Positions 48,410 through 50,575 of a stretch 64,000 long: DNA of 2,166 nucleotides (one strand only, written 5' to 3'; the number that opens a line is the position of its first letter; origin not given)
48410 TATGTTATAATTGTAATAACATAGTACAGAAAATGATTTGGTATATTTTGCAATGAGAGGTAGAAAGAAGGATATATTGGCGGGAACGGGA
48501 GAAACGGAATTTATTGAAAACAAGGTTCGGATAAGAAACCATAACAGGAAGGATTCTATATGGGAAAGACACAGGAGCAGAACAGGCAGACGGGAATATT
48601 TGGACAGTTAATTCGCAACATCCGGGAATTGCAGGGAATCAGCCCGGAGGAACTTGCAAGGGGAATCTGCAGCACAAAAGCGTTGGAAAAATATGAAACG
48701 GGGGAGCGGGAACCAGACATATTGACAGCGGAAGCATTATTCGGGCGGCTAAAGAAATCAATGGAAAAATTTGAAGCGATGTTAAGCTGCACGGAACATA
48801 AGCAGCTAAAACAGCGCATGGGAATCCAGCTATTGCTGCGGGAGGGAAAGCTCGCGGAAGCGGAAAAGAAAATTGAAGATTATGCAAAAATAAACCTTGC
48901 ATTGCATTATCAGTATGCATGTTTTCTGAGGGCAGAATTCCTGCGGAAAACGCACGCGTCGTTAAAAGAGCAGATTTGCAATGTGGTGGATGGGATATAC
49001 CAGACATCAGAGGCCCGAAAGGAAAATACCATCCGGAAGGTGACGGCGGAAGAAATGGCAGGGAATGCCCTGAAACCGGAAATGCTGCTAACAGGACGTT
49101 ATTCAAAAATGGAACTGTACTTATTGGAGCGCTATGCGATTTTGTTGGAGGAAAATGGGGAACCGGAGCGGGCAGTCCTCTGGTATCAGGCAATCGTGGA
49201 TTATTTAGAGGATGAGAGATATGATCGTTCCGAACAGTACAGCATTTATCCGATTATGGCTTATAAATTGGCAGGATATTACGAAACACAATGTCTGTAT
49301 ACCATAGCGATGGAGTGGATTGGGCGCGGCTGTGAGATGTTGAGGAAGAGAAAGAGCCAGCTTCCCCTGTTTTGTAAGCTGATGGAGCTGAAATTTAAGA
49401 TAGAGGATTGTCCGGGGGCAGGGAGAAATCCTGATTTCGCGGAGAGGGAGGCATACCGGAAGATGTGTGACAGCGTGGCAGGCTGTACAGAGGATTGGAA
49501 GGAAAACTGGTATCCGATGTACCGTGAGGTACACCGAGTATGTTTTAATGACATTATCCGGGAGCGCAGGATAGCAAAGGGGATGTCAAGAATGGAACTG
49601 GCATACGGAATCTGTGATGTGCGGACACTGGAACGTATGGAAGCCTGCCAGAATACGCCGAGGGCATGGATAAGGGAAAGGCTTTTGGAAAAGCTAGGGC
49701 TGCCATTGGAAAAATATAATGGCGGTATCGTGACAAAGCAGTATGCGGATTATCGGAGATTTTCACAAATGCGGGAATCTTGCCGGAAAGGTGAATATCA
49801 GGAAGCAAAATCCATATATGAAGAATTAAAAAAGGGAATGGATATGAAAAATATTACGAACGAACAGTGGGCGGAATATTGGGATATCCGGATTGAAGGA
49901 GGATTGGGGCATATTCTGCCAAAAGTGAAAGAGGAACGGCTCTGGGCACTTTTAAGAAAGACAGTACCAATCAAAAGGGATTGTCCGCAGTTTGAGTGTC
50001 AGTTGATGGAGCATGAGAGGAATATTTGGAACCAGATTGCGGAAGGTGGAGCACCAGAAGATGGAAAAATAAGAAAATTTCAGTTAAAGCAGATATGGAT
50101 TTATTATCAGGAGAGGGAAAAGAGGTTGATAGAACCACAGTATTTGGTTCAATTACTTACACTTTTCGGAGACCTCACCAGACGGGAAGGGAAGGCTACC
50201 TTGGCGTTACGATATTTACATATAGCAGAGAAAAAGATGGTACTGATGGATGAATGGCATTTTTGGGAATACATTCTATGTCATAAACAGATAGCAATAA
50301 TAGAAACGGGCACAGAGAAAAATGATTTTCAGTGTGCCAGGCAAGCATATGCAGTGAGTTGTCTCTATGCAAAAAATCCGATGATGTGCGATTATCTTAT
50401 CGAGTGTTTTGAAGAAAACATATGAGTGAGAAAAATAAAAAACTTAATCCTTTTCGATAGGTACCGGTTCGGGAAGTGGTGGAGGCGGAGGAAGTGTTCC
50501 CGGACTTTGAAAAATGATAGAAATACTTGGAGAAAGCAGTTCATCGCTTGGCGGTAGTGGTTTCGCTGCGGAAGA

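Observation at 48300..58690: Low-G+C island: candidate peptide-controlled secreted cell-wall hydrolase, lipoprotein and ABC system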

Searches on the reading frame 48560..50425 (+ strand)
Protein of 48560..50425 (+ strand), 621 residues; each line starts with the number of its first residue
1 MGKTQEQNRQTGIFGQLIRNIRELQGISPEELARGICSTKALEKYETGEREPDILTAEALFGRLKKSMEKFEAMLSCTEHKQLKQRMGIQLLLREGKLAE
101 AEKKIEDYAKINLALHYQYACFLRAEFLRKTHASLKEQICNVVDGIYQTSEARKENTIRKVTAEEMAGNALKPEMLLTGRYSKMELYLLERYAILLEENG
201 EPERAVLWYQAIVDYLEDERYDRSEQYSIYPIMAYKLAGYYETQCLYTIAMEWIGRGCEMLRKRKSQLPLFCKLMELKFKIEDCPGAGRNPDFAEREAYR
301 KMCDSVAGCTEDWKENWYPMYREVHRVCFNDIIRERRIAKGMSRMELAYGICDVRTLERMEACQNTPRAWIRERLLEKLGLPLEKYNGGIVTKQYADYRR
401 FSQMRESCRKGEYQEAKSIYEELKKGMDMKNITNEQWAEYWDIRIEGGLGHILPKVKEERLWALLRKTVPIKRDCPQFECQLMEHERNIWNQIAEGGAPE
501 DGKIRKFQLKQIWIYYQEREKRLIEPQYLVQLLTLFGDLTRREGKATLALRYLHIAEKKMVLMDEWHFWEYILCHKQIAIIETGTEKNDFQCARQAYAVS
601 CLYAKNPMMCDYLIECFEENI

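Call 3: search_protein_families(library=pfam, proteins=[window:48560-50425:+], max_evalue=0.1)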
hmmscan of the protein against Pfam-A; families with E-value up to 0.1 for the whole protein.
window:48560-50425:+ (621 aa): 2 families
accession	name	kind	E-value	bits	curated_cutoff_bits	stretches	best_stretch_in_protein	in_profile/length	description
PF01381.28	HTH_3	-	3.2e-09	37.1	23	1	18-70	1-54/55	Helix-turn-helix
PF13560.12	HTH_31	-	4.8e-08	33.6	27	1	14-54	2-44/64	Helix-turn-helix domain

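Call 32: search_solved_structures(query=window:48560-50425:+, max_evalue=10)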
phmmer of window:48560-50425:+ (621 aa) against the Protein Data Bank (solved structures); distinct sequences matched with E-value up to 10: 0.

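Call 33: search_protein_families(library=ncbifam, proteins=[window:48560-50425:+], max_evalue=0.1)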
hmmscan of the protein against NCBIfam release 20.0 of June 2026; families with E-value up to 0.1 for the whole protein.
window:48560-50425:+ (621 aa): 4 families
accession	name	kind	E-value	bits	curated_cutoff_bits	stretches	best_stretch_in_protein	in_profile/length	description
TIGR00270.2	TIGR00270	equivalog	1.1e-07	31.8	110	2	14-63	76-126/159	multiprotein bridging factor aMBF1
NF052239.1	antitox_spr1629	equivalog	0.0032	16.6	335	1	14-162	3-146/377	spr1629 family repressor/antitoxin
NF041951.1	phage_RstR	subfamily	0.0067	16.7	80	0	14-104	3-90/108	RstR family transcriptional repressor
NF003162.0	PRK04140.1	equivalog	0.056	12.5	263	0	13-59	126-173/317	transcriptional regulator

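Call 35: find_homologous_proteins(query=window:48560-50425:+)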
Query window:48560-50425:+ (621 aa): 8 proteins with E <= 0.001 among 8000 candidates.
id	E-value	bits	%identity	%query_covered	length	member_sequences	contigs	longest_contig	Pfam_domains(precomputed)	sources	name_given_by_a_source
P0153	0.0e+0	1422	99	100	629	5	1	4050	PF01381.29,PF13560.13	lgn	-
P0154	0.0e+0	1098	76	100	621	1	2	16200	PF01381.29,PF13560.13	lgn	-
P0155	8.9e-235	799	59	100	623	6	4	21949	PF01381.29,PF13560.13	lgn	-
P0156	2.3e-232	791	61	98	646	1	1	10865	PF01381.29,PF13560.13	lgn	-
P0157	9.5e-223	759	59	98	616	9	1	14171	PF01381.29,PF13560.13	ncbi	-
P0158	1.1e-142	495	55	69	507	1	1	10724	-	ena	-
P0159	7.2e-9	53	22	90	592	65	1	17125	PF01381.29,PF13560.13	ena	-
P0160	3.9e-6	44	26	73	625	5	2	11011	PF01381.29,PF13424.13,PF13560.13,PF07719.24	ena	-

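Call 37: find_encoding_contigs(protein=P0155, flank=10000, max_places=3)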
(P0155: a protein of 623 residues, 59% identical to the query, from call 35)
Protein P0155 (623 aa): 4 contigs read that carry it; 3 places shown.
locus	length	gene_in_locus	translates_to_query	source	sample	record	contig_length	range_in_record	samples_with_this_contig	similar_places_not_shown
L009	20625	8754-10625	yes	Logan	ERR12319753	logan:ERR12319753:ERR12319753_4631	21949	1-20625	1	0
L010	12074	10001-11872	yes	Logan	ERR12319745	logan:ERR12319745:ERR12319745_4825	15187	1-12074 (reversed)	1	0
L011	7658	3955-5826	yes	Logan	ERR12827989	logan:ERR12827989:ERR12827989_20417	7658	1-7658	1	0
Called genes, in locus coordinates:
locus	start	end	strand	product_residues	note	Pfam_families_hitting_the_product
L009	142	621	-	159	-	PF02664:LuxS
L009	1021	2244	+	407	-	PF00702:Hydrolase, PF12710:HAD (faint), PF13419:HAD_2 (weak), PF13242:Hydrolase_like (faint), PF00702:Hydrolase, PF13419:HAD_2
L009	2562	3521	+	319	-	PF00389:2-Hacid_dh, PF02826:2-Hacid_dh_C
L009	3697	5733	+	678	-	PF02574:S-methyl_trans, PF02219:MTHFR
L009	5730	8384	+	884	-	PF02574:S-methyl_trans, PF00809:Pterin_bind, PF03599:CdhD (weak), PF02607:B12-binding_2, PF02310:B12-binding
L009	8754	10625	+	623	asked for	PF01381:HTH_3 (faint), PF13560:HTH_31 (faint)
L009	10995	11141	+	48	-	-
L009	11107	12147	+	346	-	-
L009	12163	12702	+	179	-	-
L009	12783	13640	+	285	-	-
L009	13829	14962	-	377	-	PF01966:HD (faint), PF13671:AAA_33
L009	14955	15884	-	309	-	PF09414:RNA_ligase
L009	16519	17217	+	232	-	PF01841:Transglut_core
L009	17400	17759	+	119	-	PF01978:TrmB (faint), PF03965:Penicillinase_R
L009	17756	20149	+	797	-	PF05569:Peptidase_M56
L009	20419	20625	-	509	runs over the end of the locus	?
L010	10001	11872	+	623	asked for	PF01381:HTH_3 (faint), PF13560:HTH_31 (faint)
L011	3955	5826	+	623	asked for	PF01381:HTH_3 (faint), PF13560:HTH_31 (faint)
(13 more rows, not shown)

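Call 38: find_encoding_contigs(protein=P0154, flank=10000, max_places=2)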
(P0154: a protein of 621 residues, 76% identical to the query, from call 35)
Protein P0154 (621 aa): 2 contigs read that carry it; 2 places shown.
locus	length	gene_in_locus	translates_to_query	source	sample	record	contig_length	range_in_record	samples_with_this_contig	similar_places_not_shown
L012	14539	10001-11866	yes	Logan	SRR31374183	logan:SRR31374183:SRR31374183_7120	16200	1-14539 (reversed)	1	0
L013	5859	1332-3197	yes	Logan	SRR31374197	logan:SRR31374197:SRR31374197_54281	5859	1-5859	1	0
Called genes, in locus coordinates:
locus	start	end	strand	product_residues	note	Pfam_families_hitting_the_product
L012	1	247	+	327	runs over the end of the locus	-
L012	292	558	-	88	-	-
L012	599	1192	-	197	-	-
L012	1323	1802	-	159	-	PF02664:LuxS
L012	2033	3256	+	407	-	PF00702:Hydrolase, PF13419:HAD_2, PF13242:Hydrolase_like (faint), PF00702:Hydrolase, PF12710:HAD (weak), PF13419:HAD_2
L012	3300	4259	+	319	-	PF00389:2-Hacid_dh, PF02826:2-Hacid_dh_C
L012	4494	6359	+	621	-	PF02574:S-methyl_trans, PF02219:MTHFR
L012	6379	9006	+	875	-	PF02574:S-methyl_trans, PF00809:Pterin_bind, PF03599:CdhD (weak), PF02607:B12-binding_2, PF02310:B12-binding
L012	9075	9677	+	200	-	-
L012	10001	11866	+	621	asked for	PF01381:HTH_3 (weak), PF13560:HTH_31 (faint)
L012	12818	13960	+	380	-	-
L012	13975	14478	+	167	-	-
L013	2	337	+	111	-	?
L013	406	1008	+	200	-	-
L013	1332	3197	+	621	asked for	PF01381:HTH_3 (weak), PF13560:HTH_31 (faint)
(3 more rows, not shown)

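Call 39: find_encoding_contigs(protein=P0157, flank=10000, max_places=2)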
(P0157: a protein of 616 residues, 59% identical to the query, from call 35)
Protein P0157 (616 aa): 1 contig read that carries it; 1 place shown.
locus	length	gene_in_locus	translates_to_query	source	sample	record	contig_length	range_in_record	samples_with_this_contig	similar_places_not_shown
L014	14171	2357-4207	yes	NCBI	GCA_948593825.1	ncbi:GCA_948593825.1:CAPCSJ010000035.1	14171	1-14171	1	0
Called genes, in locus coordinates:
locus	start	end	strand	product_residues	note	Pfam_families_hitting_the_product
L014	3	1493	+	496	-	?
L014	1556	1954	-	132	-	PF15919:HicB_lk_antitox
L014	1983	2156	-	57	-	PF07927:HicA_toxin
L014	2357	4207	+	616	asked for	PF01381:HTH_3 (weak), PF13560:HTH_31 (faint)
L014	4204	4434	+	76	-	-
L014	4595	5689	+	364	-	-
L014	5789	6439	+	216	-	-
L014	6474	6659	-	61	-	-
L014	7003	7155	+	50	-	PF01381:HTH_3 (faint)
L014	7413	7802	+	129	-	-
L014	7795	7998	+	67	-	-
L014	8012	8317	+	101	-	-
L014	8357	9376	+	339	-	-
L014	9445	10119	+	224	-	-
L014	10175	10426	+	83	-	-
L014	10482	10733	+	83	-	-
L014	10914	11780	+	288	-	PF02588:YitT_membrane, PF10035:DUF2179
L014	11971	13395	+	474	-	PF00089:Trypsin, PF13365:Trypsin_2, PF00595:PDZ (weak), PF13180:PDZ_2, PF17820:PDZ_6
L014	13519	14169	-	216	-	?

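Call 58: search_solved_structures(query=A6, max_evalue=10, show_alignments=0)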
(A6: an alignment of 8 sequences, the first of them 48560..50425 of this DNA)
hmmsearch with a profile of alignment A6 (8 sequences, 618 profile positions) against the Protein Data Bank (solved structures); distinct sequences matched with E-value up to 10: 52.
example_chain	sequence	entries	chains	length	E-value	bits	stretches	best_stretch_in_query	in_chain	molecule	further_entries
2qfc_A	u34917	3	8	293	4.9e-07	31.9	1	10-261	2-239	PlcR protein | Transcriptional activator PlcR protein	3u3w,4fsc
8tac_A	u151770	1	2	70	5.1e-05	25.3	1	319-370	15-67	DBP48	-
1sq8_A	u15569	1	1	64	0.00012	24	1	318-358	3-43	dh434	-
6af3_B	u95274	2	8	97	0.0011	20.9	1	291-369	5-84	HigA antitoxin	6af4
4ryk_A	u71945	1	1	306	0.0014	20.4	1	7-71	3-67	Lmo0325 protein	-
3kxa_A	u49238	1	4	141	0.009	17.8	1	325-372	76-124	Putative uncharacterized protein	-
9b0q_CH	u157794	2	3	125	0.009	17.8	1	305-371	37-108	Endothelial differentiation-related factor 1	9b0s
4ia8_A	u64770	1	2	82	0.0095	17.7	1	321-369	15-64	Regulatory protein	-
9p73_CH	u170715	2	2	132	0.0096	17.7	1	305-371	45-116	Endothelial differentiation-related factor 1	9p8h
6zvh_i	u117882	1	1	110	0.0098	17.7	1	305-371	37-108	Endothelial differentiation-related factor 1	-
7n10_B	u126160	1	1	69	0.011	17.5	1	318-371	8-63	ComR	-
9rpv_E4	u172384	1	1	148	0.013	17.3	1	305-371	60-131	Endothelial differentiation-related factor 1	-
7n1n_B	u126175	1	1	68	0.013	17.3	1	318-371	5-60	ComR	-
7o81_AU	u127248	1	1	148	0.014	17.2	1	305-371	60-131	EDF1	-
1r63_A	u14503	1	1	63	0.022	16.5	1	319-370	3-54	REPRESSOR PROTEIN FROM BACTERIOPHAGE 434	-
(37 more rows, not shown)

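Call 73: search_protein_families(library=phrogs, proteins=[window:48560-50425:+], max_evalue=0.01)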
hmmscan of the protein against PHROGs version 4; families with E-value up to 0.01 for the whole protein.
window:48560-50425:+ (621 aa): 6 families
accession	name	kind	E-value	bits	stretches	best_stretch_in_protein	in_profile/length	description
phrog_3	-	transcription regulation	2.3e-10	41.8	2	318-545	78-301/430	transcriptional repressor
phrog_2967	-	transcription regulation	0.00024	21.7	1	7-58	4-56/225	transcriptional regulator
phrog_2439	-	transcription regulation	0.00049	20.1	1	13-77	7-72/367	transcriptional regulator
phrog_8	-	transcription regulation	0.0011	19.5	0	13-60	76-124/346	transcriptional regulator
phrog_2104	-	unknown function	0.0024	19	0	9-53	35-80/103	-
phrog_955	-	DNA, RNA and nucleotide metabolism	0.0056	17.4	0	8-50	19-62/142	HTH DNA binding protein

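Call 74: search_protein_families(library=padloc, proteins=[window:48560-50425:+], max_evalue=0.01)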
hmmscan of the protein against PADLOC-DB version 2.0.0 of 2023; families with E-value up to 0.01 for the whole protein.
window:48560-50425:+ (621 aa): 6 families
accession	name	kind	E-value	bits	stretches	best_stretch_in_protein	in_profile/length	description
PDLC02926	HTH_VI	-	1.6e-05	23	0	14-56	2-45/92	-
PDLC03947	RmrA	-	4.3e-05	20.5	0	325-397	8-81/383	-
PDLC03945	RmrA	-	0.00016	19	1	14-163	3-147/394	-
PDLC03952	RmrA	-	0.00041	17.3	1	4-71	13-81/395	-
PDLC03949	RmrA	-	0.0022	14.9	0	22-71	11-61/363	-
PDLC04142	capH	-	0.0051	15.9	0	11-94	4-78/103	capH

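Call 90: search_protein_families(library=pfam, proteins=[L009:11107-12147:+, L009:12163-12702:+, L009:12783-13640:+, L012:12818-13960:+, L012:13975-14478:+, L014:4595-5689:+, L014:5789-6439:+, L014:8357-9376:+], max_evalue=0.01)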
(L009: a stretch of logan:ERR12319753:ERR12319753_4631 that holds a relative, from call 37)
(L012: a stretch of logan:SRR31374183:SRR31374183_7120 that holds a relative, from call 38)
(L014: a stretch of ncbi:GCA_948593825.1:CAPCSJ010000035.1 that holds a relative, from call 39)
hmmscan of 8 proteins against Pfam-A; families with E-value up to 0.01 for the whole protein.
L009:11107-12147:+ (346 aa): 0 families

L009:12163-12702:+ (179 aa): 0 families

L009:12783-13640:+ (285 aa): 0 families

L012:12818-13960:+ (380 aa): 0 families

L012:13975-14478:+ (167 aa): 0 families

L014:4595-5689:+ (364 aa): 0 families

L014:5789-6439:+ (216 aa): 0 families

L014:8357-9376:+ (339 aa): 0 families

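Call 109: search_solved_structures(query=A6, max_evalue=0.00001, show_alignments=1)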
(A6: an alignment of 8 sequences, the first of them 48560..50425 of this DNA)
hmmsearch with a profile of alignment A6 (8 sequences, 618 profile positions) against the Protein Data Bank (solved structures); distinct sequences matched with E-value up to 0.00001: 1.
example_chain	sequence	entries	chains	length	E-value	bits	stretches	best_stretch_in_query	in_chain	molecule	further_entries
2qfc_A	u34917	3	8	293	4.9e-07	31.9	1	10-261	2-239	PlcR protein | Transcriptional activator PlcR protein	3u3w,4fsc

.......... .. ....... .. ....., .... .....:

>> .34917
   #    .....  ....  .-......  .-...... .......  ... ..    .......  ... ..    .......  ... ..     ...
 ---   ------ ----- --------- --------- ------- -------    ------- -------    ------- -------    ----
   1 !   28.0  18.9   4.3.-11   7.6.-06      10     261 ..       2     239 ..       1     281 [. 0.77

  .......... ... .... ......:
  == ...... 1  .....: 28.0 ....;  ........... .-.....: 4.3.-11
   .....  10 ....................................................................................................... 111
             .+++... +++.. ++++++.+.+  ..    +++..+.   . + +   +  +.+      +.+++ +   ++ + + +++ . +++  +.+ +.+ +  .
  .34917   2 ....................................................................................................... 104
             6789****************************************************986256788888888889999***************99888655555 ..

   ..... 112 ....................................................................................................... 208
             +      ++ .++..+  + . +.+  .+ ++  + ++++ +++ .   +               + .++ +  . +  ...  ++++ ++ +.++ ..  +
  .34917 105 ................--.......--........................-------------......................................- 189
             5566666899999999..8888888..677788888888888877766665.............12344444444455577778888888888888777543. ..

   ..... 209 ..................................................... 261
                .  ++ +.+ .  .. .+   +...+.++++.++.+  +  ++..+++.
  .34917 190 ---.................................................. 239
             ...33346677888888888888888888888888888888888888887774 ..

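Call 114: find_encoding_contigs(protein=P0159, flank=6000, max_places=2)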
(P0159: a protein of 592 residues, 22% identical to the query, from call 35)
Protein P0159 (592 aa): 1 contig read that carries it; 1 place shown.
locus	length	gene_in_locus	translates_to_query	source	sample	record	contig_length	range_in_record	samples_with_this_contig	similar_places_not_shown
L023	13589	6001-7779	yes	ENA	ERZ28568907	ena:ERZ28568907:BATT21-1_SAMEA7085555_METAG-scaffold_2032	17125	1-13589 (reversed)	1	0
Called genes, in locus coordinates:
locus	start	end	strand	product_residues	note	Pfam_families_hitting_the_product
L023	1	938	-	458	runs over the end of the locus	PF28494:GlyRS_ins_1 (faint), PF00587:tRNA-synt_2b, PF03129:HGTP_anticodon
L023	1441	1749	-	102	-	-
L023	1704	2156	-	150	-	PF13560:HTH_31 (weak), PF01381:HTH_3 (weak)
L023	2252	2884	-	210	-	PF06445:GyrI-like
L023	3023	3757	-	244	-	PF00165:HTH_AraC (weak), PF12833:HTH_18, PF00165:HTH_AraC (weak)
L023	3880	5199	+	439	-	PF01554:MatE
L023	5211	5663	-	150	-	-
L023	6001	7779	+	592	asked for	PF01381:HTH_3, PF13560:HTH_31 (weak)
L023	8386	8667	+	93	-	PF05402:PqqD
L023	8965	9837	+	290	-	PF04055:Radical_SAM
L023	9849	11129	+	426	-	PF02310:B12-binding, PF04055:Radical_SAM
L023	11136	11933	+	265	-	PF01408:GFO_IDH_MocA, PF01488:Shikimate_DH (faint), PF03807:F420_oxidored (faint)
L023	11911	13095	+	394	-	PF07690:MFS_1, PF12832:MFS_1_like (faint), PF07690:MFS_1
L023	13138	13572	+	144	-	-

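Call 115: find_encoding_contigs(protein=P0160, flank=6000, max_places=2)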
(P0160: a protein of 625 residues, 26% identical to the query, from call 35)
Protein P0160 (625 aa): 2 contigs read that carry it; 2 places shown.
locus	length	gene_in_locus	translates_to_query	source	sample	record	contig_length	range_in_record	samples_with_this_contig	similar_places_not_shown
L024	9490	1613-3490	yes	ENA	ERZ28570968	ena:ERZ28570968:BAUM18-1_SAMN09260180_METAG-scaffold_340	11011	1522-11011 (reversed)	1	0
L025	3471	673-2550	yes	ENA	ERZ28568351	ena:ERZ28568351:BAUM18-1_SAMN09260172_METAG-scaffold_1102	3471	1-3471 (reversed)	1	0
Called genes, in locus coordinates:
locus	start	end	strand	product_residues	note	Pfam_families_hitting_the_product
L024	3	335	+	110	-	?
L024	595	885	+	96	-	PF02378:PTS_EIIC (faint)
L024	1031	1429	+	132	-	PF00107:ADH_zinc_N (weak)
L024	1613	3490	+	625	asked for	PF01381:HTH_3 (faint), PF13560:HTH_31 (faint), PF07719:TPR_2 (faint), PF13424:TPR_12 (faint)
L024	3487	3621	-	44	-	-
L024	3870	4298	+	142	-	-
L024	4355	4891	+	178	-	PF04892:VanZ-LLP1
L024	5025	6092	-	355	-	PF03033:Glyco_transf_28, PF13528:Glyco_trans_1_3 (faint), PF04101:Glyco_tran_28_C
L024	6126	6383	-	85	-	PF12637:TSCPD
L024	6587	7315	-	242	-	PF05857:TraX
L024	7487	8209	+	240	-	PF01048:PNP_UDP_1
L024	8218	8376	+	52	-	-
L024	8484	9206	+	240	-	-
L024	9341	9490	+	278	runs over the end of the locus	PF01522:Polysacc_deac_1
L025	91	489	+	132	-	PF00107:ADH_zinc_N (weak)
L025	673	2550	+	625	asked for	PF01381:HTH_3 (faint), PF13560:HTH_31 (faint), PF07719:TPR_2 (faint), PF13424:TPR_12 (faint)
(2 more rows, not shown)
